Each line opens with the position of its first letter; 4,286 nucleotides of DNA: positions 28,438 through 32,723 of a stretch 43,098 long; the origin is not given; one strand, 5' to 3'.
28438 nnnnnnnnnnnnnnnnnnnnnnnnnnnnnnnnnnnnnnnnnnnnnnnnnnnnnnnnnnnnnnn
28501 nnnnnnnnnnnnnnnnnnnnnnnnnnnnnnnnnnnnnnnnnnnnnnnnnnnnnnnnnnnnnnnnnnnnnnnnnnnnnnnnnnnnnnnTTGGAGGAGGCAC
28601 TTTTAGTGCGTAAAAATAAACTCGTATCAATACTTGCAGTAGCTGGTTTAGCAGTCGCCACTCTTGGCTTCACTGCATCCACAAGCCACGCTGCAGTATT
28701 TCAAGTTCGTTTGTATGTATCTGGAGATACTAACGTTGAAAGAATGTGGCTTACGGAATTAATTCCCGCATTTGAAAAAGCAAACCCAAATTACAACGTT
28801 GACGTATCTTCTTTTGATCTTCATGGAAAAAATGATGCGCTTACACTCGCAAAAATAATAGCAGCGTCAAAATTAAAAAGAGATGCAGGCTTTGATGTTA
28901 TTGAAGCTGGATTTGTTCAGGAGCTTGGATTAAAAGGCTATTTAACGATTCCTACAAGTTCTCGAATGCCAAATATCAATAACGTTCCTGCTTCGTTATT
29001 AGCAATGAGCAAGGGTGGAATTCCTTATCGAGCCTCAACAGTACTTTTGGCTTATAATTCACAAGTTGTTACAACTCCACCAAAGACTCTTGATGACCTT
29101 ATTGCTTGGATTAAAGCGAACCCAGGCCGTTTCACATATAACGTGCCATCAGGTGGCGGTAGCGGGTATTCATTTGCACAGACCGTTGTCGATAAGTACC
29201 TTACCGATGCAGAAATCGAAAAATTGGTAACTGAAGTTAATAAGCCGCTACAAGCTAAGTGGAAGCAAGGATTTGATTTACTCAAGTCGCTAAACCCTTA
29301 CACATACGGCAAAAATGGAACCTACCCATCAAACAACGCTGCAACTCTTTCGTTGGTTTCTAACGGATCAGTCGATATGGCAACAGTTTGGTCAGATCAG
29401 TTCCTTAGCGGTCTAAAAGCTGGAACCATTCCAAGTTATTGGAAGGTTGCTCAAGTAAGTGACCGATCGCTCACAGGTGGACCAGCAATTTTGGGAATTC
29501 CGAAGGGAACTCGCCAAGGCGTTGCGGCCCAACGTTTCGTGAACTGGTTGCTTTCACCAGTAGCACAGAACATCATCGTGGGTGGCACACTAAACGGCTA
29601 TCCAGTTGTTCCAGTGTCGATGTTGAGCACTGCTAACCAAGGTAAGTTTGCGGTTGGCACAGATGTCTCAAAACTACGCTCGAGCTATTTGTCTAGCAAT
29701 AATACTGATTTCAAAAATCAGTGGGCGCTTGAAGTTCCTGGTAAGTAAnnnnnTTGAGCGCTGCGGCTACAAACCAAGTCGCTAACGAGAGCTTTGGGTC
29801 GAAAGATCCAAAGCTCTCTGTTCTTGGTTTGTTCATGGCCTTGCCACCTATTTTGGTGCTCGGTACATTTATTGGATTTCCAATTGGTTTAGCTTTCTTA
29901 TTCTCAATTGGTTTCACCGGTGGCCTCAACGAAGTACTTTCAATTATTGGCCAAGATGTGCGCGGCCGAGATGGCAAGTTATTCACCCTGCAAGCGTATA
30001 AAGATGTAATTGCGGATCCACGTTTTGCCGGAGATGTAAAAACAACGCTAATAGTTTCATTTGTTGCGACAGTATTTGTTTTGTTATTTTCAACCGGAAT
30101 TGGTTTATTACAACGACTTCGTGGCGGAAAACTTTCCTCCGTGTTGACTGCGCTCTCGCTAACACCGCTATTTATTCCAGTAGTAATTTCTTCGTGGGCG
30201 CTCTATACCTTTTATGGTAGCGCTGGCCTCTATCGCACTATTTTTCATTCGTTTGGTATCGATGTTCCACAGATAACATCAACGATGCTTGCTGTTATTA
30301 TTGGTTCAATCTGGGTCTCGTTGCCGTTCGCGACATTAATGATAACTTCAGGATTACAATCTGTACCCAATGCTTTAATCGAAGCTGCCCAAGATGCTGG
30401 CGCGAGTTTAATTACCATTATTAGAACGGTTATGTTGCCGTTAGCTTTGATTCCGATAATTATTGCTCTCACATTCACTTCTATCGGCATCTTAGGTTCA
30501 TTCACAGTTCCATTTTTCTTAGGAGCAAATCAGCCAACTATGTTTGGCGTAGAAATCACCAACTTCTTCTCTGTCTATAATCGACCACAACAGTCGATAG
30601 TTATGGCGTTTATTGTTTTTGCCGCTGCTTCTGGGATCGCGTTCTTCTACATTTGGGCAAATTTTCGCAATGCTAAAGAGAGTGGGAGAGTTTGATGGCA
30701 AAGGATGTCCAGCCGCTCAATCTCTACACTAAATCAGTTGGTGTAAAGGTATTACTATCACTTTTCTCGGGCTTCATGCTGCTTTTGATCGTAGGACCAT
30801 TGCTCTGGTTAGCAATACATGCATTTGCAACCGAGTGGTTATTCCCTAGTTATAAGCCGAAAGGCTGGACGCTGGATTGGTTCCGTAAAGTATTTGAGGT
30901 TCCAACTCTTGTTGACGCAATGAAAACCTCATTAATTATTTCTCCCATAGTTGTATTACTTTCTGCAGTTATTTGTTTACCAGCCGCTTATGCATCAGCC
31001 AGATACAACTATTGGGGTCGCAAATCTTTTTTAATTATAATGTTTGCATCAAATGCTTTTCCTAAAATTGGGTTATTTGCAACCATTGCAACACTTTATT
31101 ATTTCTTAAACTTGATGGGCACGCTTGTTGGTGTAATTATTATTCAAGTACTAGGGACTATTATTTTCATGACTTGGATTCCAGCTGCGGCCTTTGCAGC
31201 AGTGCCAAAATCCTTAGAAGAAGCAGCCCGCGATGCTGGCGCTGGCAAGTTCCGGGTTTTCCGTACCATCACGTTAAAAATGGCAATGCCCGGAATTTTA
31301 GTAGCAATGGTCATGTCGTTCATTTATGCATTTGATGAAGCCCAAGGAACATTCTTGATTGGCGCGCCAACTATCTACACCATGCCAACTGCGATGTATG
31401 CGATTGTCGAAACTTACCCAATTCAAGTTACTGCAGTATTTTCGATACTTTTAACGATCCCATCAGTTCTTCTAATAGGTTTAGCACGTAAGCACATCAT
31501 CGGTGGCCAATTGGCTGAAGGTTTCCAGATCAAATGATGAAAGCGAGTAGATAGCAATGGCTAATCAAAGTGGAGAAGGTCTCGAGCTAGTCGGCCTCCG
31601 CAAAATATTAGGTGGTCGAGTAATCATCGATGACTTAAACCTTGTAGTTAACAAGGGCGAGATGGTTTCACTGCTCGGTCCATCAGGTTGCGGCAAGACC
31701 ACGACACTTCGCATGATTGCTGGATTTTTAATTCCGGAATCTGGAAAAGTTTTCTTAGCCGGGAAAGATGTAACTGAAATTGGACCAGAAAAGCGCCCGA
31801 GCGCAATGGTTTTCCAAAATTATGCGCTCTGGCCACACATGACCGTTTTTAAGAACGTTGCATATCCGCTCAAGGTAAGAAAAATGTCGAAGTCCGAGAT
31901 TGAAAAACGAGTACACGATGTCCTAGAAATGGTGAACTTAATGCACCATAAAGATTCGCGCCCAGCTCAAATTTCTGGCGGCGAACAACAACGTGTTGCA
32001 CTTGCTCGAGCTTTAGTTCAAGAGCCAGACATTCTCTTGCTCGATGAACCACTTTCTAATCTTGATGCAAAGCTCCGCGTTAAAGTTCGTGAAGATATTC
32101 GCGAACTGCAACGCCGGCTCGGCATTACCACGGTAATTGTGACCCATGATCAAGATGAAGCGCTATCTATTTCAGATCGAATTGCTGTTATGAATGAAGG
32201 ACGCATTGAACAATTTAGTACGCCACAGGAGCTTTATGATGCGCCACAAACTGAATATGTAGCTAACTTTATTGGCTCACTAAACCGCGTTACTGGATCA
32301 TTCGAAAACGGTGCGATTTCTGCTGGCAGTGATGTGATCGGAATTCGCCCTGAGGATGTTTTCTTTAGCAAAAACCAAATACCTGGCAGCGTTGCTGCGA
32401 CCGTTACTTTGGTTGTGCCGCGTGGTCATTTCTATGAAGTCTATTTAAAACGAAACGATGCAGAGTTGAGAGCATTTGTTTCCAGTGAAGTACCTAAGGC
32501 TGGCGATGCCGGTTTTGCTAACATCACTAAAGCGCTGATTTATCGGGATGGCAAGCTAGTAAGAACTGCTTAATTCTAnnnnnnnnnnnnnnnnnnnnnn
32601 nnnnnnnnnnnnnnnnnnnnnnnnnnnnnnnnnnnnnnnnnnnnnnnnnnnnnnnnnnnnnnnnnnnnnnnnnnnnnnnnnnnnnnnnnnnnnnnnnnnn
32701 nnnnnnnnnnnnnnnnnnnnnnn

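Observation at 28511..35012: Six-gene operon: ABC importer + GDPD-IMPase fusion + degenerate ROK protein, next to iol genes; candidate inositol-phosphodiester scavenging module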

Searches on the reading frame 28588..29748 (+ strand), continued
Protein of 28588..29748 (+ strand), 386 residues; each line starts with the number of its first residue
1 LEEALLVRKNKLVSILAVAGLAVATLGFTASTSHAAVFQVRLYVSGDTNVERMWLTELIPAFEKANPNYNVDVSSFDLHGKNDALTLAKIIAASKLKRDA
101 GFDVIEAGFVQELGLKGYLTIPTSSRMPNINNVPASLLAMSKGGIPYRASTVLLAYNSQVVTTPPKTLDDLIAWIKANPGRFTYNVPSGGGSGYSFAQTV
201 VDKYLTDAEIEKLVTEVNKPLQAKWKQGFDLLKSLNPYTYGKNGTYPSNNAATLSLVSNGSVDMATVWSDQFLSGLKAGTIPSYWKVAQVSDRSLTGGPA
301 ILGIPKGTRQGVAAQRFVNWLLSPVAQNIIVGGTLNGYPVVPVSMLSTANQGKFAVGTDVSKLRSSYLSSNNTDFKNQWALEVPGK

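Call 83: get_annotated_region(hit=H46, flank=7000)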
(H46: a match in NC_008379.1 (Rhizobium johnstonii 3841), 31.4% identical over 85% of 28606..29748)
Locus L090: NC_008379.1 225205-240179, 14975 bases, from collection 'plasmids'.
description: Rhizobium johnstonii 3841 plasmid pRL9, complete sequence
organism: Rhizobium johnstonii 3841 (NCBI taxid 216596)
taxonomy: Bacteria; Pseudomonadota; Alphaproteobacteria; Hyphomicrobiales; Rhizobiaceae; Rhizobium; Rhizobium johnstonii; Rhizobium johnstonii 3841
host: -; source: -; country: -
typing (MOB-suite, as given by PLSDB): non-mobilizable; replicon rep_cluster_685
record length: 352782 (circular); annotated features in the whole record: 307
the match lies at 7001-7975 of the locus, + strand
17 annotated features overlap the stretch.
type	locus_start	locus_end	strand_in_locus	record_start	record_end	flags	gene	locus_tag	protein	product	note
CDS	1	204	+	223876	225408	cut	-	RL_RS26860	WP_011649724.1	ABC transporter ATP-binding protein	-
CDS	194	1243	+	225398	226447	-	-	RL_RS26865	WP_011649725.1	ABC transporter permease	-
CDS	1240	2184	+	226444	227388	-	-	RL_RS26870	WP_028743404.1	ABC transporter permease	-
CDS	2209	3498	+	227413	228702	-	-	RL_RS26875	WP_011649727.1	amidohydrolase family protein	-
CDS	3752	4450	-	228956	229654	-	-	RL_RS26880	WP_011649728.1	ribonuclease activity regulator RraA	-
CDS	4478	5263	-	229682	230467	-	-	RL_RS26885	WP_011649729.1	SDR family oxidoreductase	-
CDS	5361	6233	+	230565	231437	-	-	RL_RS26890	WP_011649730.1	LysR family transcriptional regulator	-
CDS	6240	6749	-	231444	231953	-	msrA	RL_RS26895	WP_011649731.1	peptide-methionine (S)-S-oxide reductase MsrA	GO:0030091 - protein repair [Evidence IEA]; GO:0006979 - response to oxidative stress [Evidence IEA]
CDS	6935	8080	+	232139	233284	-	-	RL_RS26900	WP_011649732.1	extracellular solute-binding protein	-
CDS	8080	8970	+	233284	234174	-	-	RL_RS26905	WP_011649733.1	ABC transporter permease subunit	GO:0055085 - transmembrane transport [Evidence IEA]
CDS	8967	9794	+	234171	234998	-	-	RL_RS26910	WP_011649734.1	ABC transporter permease subunit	GO:0055085 - transmembrane transport [Evidence IEA]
CDS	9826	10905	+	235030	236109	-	-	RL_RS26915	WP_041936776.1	ABC transporter ATP-binding protein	-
CDS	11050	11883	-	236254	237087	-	-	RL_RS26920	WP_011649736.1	inositol monophosphatase family protein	GO:0006020 - inositol metabolic process [Evidence IEA]; GO:0046855 - obsolete inositol phosphate dephosphorylation ...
CDS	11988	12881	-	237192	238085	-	-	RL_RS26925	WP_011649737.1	ribokinase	-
CDS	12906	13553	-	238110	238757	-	-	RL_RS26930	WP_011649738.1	TenA family protein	-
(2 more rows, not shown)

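Call 84: get_annotated_region(hit=H39, flank=7000)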
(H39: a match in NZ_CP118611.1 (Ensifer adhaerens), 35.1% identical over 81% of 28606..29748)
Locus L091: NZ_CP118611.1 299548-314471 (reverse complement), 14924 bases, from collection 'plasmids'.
description: Ensifer adhaerens strain CTYH.Ch1 plasmid pCTYH.Ch1_1, complete sequence
organism: Ensifer adhaerens (NCBI taxid 106592)
taxonomy: Bacteria; Pseudomonadota; Alphaproteobacteria; Hyphomicrobiales; Rhizobiaceae; Ensifer; Ensifer adhaerens
host: -; source: Pure isolate,Rhizosphere of Cyperus brevifolius; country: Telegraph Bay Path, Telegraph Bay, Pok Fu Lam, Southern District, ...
typing (MOB-suite, as given by PLSDB): conjugative; relaxase MOBQ; mating-pair formation MPF_T
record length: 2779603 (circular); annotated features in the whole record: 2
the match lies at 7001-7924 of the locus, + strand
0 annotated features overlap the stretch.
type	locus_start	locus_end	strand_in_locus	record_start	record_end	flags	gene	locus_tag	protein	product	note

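Call 85: get_annotated_region(hit=H52, flank=7000)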
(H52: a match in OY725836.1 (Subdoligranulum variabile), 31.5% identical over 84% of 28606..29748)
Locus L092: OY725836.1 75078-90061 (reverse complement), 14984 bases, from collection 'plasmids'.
description: Subdoligranulum variabile strain Subdoligranulum variabile TSDC17.2-1.1 genome assembly, plasmid: 2
organism: Subdoligranulum variabile (NCBI taxid 214851)
taxonomy: Bacteria; Bacillota; Clostridia; Eubacteriales; Oscillospiraceae; Subdoligranulum; Subdoligranulum variabile
host: -; source: -; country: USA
typing (MOB-suite, as given by PLSDB): non-mobilizable
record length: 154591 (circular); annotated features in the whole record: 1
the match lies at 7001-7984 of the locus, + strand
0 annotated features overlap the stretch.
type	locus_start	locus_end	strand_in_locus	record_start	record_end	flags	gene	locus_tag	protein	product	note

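Call 86: get_annotated_region(hit=H62, flank=7000)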
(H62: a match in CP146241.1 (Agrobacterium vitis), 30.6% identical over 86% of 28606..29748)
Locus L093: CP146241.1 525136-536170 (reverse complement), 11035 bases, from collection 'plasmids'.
description: Agrobacterium vitis strain CG957 plasmid pUnnamed1, complete sequence
organism: Agrobacterium vitis (NCBI taxid 373)
taxonomy: Bacteria; Pseudomonadota; Alphaproteobacteria; Hyphomicrobiales; Rhizobiaceae; Agrobacterium; Agrobacterium vitis
host: -; source: Vitis vinifera,cell culture,Grape gall; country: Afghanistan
typing (MOB-suite, as given by PLSDB): non-mobilizable; replicon rep_cluster_287; mating-pair formation MPF_T
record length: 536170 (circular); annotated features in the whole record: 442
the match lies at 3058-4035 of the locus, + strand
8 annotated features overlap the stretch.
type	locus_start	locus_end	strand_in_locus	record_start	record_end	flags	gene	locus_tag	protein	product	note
CDS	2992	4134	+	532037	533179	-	-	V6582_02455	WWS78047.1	extracellular solute-binding protein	-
CDS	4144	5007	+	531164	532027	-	-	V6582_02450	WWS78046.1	ABC transporter permease subunit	-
CDS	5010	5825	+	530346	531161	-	-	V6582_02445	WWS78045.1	ABC transporter permease subunit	-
CDS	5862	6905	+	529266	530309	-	-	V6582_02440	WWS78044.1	ABC transporter ATP-binding protein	-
CDS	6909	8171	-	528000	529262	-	-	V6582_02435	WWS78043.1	ROK family protein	-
CDS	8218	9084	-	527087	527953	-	-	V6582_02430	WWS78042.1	sugar phosphate isomerase/epimerase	-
CDS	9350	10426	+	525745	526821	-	-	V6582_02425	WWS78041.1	Gfo/Idh/MocA family oxidoreductase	-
CDS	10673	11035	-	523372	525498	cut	-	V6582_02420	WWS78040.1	TonB-dependent siderophore receptor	-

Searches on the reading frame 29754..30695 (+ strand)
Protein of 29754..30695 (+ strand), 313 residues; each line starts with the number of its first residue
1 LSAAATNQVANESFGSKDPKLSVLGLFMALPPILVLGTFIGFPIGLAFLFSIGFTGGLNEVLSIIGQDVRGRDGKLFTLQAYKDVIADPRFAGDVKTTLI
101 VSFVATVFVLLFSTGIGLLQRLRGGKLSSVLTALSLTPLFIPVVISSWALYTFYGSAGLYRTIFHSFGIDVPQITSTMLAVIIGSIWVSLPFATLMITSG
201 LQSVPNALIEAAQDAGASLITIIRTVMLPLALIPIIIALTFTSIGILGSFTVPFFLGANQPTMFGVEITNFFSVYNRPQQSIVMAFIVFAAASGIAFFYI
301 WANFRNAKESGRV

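Call 5: search_protein_families(library=pfam, proteins=[window:29754-30695:+], max_evalue=0.01)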
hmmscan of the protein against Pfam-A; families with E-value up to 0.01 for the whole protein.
window:29754-30695:+ (313 aa): 1 family
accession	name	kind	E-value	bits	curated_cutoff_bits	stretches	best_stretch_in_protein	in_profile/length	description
PF00528.27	BPD_transp_1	-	1.7e-15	57.7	26.4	1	116-303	4-176/184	Binding-protein-dependent transport system inner membrane component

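Call 6: search_protein_families(library=ncbifam, proteins=[window:29754-30695:+], max_evalue=0.01)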
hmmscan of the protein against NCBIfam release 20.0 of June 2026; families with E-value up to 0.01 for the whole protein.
window:29754-30695:+ (313 aa): 28 families (the best 25 are shown)
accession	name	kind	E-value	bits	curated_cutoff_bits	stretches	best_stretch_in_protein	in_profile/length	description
NF007044.0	PRK09497.1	equivalog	7.8e-17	61.7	348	1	76-285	47-258/285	spermidine/putrescine ABC transporter permease PotB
TIGR02141.1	modB_ABC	equivalog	1.3e-15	57.6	182.6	1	98-293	3-196/208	molybdate ABC transporter permease subunit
TIGR01581.1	Mo_ABC_porter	hypoth_equivalog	2.1e-15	56.8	210.3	1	85-259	13-184/225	ABC transporter permease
TIGR02139.1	permease_CysT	equivalog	1.8e-13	50.7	246.1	1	77-263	34-217/265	sulfate ABC transporter permease subunit CysT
TIGR03262.1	PhnU2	equivalog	1.9e-13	49.9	593.25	1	61-260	22-215/546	putative 2-aminoethylphosphonate ABC transporter permease subunit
NF011624.0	PRK15050.1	equivalog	8.4e-13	48.1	247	1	20-305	19-288/297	2-aminoethylphosphonate ABC transporter permease subunit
TIGR03226.1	PhnU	equivalog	1.1e-12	48.1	283.45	1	63-268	63-269/311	2-aminoethylphosphonate ABC transporter permease subunit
NF008208.0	PRK10971.1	equivalog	9.4e-12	45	415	1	78-259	43-221/277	sulfate/thiosulfate ABC transporter permease CysT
NF007963.0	PRK10683.1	equivalog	1.3e-11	44.4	489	1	77-301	81-308/317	putrescine ABC transporter permease PotH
TIGR00969.1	3a0106s02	subfamily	2.4e-11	43.6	240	1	79-258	47-223/272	sulfate ABC transporter permease subunit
NF040931.1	ABC_arch_GlcT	equivalog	2.5e-08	33.9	360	1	68-293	28-261/278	glucose ABC transporter permease GlcT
NF040839.1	tungstate_WtpB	equivalog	3.9e-08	33.2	340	1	82-240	33-187/251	tungstate ABC transporter permease WtpB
NF007852.0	PRK10561.1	equivalog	5.4e-08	33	335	1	63-235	40-214/295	sn-glycerol-3-phosphate ABC transporter permease UgpA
NF007047.0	PRK09500.1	equivalog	1.2e-07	31.6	326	1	174-243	124-192/257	spermidine/putrescine ABC transporter permease PotC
NF043074.1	MMSYN1_0196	equivalog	3.2e-07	29.9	350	1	77-273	49-233/277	spermidine/putrescine ABC transporter permease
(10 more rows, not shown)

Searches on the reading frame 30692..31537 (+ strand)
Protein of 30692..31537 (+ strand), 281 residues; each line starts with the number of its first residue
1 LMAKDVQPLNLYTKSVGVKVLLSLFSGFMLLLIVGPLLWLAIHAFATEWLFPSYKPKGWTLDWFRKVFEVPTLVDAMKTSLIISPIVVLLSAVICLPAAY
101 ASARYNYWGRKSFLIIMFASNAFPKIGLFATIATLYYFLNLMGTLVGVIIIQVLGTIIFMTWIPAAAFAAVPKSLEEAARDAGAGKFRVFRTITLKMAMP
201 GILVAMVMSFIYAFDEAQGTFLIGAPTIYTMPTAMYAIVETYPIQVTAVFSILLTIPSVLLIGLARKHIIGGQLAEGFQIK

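Call 5: search_protein_families(library=pfam, proteins=[window:30692-31537:+], max_evalue=0.01)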
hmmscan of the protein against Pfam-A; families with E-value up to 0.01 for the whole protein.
window:30692-31537:+ (281 aa): 1 family
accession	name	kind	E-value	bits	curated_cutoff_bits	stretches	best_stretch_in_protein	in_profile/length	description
PF00528.27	BPD_transp_1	-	1.3e-13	51.6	26.4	1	97-264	3-173/184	Binding-protein-dependent transport system inner membrane component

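Call 6: search_protein_families(library=ncbifam, proteins=[window:30692-31537:+], max_evalue=0.01)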
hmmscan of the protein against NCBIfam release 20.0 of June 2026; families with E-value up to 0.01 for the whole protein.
window:30692-31537:+ (281 aa): 27 families (the best 25 are shown)
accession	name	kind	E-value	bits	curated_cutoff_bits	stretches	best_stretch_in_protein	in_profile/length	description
NF007047.0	PRK09500.1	equivalog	1.6e-19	70.6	326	1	21-262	6-246/257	spermidine/putrescine ABC transporter permease PotC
TIGR03255.1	PhnV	equivalog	1.4e-15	57.7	358.7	1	19-267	13-264/270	2-aminoethylphosphonate ABC transport system, membrane component PhnV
NF008231.0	PRK10998.1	equivalog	1.4e-14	54.4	261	1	73-277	85-293/296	maltose ABC transporter permease MalG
TIGR01581.1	Mo_ABC_porter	hypoth_equivalog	3.1e-12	46.5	210.3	1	68-261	14-223/225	ABC transporter permease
NF006939.0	PRK09421.1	equivalog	1.6e-11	44.1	262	1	75-260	10-215/230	molybdate ABC transporter permease subunit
TIGR03262.1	PhnU2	equivalog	2.5e-11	42.9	593.25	1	23-265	8-253/546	putative 2-aminoethylphosphonate ABC transporter permease subunit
TIGR02141.1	modB_ABC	equivalog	4.6e-11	42.7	182.6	1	114-262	55-200/208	molybdate ABC transporter permease subunit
NF007889.0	PRK10592.1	equivalog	8.2e-11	42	476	1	24-256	16-252/281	putrescine ABC transporter permease PotI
NF040839.1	tungstate_WtpB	equivalog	3.8e-10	39.8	340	1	67-265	36-244/251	tungstate ABC transporter permease WtpB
TIGR03226.1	PhnU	equivalog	1.6e-07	31.1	283.45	1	117-264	151-299/311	2-aminoethylphosphonate ABC transporter permease subunit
TIGR00969.1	3a0106s02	subfamily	1.8e-07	30.9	240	1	20-261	18-262/272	sulfate ABC transporter permease subunit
NF043074.1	MMSYN1_0196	equivalog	2.7e-07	30.2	350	1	21-214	13-207/277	spermidine/putrescine ABC transporter permease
NF011624.0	PRK15050.1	equivalog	7.3e-07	28.6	247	1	133-261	149-278/297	2-aminoethylphosphonate ABC transporter permease subunit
NF040932.1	ABC_arch_GlcU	equivalog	1.5e-06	28.1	340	1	41-270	31-262/272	glucose ABC transporter permease GlcU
NF007044.0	PRK09497.1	equivalog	1.8e-05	24.4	348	1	20-224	10-229/285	spermidine/putrescine ABC transporter permease PotB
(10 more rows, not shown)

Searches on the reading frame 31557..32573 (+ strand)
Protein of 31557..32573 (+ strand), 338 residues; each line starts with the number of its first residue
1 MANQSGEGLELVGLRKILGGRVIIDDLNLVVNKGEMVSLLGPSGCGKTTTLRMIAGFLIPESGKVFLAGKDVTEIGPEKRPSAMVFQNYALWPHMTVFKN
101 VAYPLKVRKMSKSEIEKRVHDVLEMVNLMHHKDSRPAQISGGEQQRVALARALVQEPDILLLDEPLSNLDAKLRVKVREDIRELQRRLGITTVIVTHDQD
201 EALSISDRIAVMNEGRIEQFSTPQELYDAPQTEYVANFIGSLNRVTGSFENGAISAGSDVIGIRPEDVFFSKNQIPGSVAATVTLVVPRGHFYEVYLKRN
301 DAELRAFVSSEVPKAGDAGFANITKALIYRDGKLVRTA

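Call 5: search_protein_families(library=pfam, proteins=[window:31557-32573:+], max_evalue=0.01)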
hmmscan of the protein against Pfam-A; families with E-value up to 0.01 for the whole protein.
window:31557-32573:+ (338 aa): 7 families
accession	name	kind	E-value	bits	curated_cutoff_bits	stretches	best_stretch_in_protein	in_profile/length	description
PF00005.33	ABC_tran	-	2.4e-37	129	25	1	25-166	2-136/137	ABC transporter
PF13304.12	AAA_21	-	5.4e-06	27.1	27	1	137-198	236-299/304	AAA domain, putative AbiEii toxin, Type IV TA system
PF02463.25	SMC_N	-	0.00015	21.7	40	1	36-204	26-204/220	RecF/RecN/SMC N terminal domain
PF08402.16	TOBE_2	-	0.00036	21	21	1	261-308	1-47/76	TOBE domain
PF00448.28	SRP54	-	0.00061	19.9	22.7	0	37-196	4-148/196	SRP54-type protein, GTPase domain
PF09818.15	ABC_ATPase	-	0.0056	16.2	23.2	0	178-222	212-256/283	P-loop domain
PF03215.21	Rad17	-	0.0067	16.8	23.8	1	33-60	44-71/186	Rad17 P-loop domain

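Call 6: search_protein_families(library=ncbifam, proteins=[window:31557-32573:+], max_evalue=0.01)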
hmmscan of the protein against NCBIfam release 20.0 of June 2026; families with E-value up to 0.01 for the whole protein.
window:31557-32573:+ (338 aa): 192 families (the best 25 are shown)
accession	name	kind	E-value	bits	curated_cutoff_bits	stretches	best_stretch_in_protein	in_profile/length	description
TIGR03265.1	PhnT2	equivalog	4.3e-105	351.8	457.7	1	10-298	6-311/353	putative 2-aminoethylphosphonate ABC transporter ATP-binding protein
NF006987.0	PRK09452.1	equivalog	4.1e-101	338.4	482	1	9-248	18-257/378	spermidine/putrescine ABC transporter ATP-binding protein PotA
TIGR01187.1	potA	subfamily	2.4e-96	322.7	355.6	1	39-244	1-206/325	polyamine ABC transporter ATP-binding protein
NF043075.1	MMSYN1_0197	equivalog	9.4e-96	320.7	550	1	9-300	3-309/341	spermidine/putrescine ABC transporter ATP-binding protein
NF008653.0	PRK11650.1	subfamily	1.6e-95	320.2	432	1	9-243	4-241/357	sn-glycerol-3-phosphate ABC transporter ATP-binding protein UgpC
NF008513.0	PRK11432.1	equivalog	3.2e-94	315.7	496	1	9-304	7-318/351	ferric ABC transporter ATP-binding protein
NF040933.2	ABC_arch_GlcV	equivalog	5.6e-90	301.8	450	1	23-274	21-292/357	glucose ABC transporter ATP-binding protein GlcV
TIGR03258.1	PhnT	equivalog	2.4e-88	296.6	499.15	1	3-246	3-247/359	2-aminoethylphosphonate ABC transport system ATP-binding subunit PhnT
TIGR00968.1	3a0106s01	subfamily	1.5e-84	283.2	342.75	1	14-244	6-236/237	sulfate ABC transporter ATP-binding protein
NF040840.2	tungstate_WtpC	equivalog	7.5e-84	281.9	440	1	24-280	16-288/347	tungstate ABC transporter ATP-binding protein WtpC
NF008621.0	PRK11607.1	equivalog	5e-82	275.7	613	1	9-249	20-260/377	putrescine ABC transporter ATP-binding subunit PotG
NF008105.0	PRK10851.1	equivalog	8.6e-81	271.4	502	1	10-335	4-353/362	sulfate/thiosulfate ABC transporter ATP-binding protein CysA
NF008233.0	PRK11000.1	equivalog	2.7e-78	263.4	568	1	11-241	6-236/369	maltose/maltodextrin ABC transporter ATP-binding protein MalK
TIGR01186.1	proV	subfamily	2.6e-68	230.8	326.6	1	18-254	3-244/363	betaine/proline/choline family ABC transporter ATP-binding protein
NF040729.1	ABC_ATP_SaoA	equivalog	2.7e-62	210.4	360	1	23-214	20-208/248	ABC transporter ATP-binding protein SaoA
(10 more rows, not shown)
